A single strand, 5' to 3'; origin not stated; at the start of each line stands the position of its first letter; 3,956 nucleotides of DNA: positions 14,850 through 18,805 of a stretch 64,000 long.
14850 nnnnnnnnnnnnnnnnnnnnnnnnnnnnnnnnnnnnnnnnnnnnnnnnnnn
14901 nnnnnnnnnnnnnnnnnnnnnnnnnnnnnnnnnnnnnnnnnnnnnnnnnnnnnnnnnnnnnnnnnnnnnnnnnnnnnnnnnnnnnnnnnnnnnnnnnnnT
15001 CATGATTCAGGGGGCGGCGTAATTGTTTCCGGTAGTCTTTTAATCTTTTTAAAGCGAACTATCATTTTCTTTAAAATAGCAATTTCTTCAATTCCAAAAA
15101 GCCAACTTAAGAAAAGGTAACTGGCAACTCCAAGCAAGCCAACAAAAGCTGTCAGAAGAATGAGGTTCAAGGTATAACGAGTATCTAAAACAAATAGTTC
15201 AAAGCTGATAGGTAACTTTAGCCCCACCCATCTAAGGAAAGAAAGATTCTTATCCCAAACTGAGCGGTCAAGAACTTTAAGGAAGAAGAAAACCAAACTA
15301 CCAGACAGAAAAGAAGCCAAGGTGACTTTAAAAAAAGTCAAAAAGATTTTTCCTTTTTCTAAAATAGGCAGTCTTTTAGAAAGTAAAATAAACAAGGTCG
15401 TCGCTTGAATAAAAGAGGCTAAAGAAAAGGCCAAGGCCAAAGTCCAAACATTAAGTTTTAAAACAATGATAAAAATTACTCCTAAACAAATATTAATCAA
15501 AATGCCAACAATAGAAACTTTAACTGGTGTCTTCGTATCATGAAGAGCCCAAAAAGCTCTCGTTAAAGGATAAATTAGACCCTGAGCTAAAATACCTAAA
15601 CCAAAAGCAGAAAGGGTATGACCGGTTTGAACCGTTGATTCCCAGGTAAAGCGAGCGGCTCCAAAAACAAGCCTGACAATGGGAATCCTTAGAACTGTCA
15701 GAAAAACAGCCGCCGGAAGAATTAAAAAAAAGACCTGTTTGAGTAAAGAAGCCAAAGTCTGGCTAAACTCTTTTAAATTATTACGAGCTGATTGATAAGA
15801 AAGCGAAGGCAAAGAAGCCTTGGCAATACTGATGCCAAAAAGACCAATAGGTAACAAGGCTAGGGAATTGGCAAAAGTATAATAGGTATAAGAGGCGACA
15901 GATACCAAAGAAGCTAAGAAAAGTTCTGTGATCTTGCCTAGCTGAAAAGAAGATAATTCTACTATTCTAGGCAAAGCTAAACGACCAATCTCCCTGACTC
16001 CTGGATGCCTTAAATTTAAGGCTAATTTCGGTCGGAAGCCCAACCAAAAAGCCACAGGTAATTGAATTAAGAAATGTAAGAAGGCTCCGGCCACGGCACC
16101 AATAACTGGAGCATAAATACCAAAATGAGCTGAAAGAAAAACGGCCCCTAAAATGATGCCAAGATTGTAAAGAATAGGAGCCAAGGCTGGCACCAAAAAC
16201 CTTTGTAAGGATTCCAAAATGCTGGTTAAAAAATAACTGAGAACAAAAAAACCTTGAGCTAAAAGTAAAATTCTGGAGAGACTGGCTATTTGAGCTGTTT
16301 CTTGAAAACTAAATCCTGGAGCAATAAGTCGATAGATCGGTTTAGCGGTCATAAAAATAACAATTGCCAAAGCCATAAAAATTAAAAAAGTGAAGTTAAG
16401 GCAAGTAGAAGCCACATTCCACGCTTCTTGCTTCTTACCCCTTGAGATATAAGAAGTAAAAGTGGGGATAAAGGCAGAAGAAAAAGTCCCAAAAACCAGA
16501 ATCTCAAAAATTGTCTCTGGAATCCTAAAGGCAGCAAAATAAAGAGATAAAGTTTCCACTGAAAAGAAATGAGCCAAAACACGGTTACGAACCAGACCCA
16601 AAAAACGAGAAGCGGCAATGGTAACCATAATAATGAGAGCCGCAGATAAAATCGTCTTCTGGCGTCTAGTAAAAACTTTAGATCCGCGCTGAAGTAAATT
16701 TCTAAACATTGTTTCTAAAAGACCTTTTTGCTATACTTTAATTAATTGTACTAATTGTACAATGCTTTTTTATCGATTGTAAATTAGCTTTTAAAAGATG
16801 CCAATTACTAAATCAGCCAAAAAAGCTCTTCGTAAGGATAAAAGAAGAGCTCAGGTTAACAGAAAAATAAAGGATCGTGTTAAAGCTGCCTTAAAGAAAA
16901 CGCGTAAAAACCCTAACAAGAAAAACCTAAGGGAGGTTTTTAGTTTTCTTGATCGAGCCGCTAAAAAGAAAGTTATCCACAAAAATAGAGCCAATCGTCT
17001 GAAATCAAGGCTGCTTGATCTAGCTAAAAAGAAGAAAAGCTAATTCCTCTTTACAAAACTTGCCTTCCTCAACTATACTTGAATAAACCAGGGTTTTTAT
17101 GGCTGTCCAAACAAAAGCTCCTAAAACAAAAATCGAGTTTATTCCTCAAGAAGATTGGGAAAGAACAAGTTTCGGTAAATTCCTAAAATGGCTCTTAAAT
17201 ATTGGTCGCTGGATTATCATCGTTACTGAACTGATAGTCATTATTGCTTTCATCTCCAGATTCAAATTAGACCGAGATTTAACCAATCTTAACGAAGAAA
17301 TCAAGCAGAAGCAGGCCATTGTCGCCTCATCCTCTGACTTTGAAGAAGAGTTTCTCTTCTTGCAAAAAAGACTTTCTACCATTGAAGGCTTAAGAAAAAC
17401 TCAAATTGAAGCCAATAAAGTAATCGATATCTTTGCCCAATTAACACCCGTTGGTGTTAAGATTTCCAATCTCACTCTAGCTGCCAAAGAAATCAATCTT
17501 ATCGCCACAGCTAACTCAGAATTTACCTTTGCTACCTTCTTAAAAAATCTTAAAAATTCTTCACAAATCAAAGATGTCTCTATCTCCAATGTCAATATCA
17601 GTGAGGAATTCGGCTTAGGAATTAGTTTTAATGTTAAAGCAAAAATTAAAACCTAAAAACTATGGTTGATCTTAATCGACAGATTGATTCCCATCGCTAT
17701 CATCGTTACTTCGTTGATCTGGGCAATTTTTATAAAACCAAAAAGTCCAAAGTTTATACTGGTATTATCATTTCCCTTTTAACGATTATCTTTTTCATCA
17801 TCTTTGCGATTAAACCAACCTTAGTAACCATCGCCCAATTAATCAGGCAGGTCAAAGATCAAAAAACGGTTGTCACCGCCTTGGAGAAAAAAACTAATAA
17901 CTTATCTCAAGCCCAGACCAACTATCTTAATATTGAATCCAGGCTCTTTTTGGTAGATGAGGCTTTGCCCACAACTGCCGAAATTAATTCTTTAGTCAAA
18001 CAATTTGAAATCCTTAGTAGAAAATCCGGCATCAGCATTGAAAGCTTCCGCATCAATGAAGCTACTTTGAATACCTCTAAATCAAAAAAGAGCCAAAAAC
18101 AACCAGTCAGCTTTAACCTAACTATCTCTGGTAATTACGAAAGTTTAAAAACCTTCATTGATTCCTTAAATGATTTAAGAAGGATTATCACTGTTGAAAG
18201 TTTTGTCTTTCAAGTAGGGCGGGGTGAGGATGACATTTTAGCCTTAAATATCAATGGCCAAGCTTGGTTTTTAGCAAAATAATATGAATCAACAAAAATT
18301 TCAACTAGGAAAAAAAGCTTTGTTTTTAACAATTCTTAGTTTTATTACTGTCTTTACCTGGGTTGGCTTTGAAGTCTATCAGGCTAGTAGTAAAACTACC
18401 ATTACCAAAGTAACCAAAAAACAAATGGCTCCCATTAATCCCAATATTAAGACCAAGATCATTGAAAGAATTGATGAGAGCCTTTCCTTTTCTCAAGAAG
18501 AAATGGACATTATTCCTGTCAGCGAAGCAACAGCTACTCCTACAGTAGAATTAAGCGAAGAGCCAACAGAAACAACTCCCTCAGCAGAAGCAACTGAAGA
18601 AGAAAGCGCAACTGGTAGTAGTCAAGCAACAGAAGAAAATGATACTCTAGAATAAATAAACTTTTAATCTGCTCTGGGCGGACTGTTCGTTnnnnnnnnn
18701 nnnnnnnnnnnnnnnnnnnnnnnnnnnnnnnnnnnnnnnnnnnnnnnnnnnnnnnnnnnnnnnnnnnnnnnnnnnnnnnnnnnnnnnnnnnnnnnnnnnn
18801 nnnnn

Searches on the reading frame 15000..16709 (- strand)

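Call 11: search_protein_families(library=pfam, proteins=[window:15000-16709:-], max_evalue=0.001)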
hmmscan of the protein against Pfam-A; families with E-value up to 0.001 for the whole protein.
window:15000-16709:- (569 aa): 3 families
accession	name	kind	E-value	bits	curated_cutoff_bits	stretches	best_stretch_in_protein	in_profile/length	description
PF03023.19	MurJ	-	2.8e-79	267.3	27.4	1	48-491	5-446/451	Lipid II flippase MurJ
PF13440.11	Polysacc_synt_3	-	4.3e-11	43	23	1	137-351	80-286/293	Polysaccharide biosynthesis protein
PF01554.23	MatE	-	1.7e-07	31.5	24.9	1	253-412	7-161/161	MatE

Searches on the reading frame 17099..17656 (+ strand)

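Call 11: search_protein_families(library=pfam, proteins=[window:17099-17656:+], max_evalue=0.001)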
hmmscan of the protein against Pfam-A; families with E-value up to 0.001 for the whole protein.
window:17099-17656:+ (185 aa): 1 family
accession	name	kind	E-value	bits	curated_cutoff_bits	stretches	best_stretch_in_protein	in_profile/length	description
PF05137.18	PilN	-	4.8e-09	36.6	22.8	1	108-183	2-78/78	Fimbrial assembly protein (PilN)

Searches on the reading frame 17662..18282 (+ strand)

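Call 11: search_protein_families(library=pfam, proteins=[window:17662-18282:+], max_evalue=0.001)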
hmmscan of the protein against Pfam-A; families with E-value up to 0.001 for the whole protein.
window:17662-18282:+ (206 aa): 1 family
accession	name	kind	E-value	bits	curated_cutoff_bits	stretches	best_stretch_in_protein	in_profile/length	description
PF04350.18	PilO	-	9.2e-17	62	22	1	58-197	2-136/145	Pilus assembly protein, PilO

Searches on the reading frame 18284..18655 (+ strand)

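Call 11: search_protein_families(library=pfam, proteins=[window:18284-18655:+], max_evalue=0.001)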
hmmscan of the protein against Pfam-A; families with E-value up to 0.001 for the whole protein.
window:18284-18655:+ (123 aa): 0 families

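Call 64: search_protein_families(library=pfam, proteins=[window:18284-18655:+], max_evalue=1)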
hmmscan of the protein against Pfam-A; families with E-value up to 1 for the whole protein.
window:18284-18655:+ (123 aa): 2 families
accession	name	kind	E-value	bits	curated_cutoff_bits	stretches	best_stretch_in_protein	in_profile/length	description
PF13800.11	Sigma_reg_N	-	0.054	14.2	26.3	1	13-57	19-63/91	Sigma factor regulator N-terminal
PF13325.12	MCRS_N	-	0.13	12.6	25.8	1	39-92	50-99/199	N-terminal region of micro-spherule protein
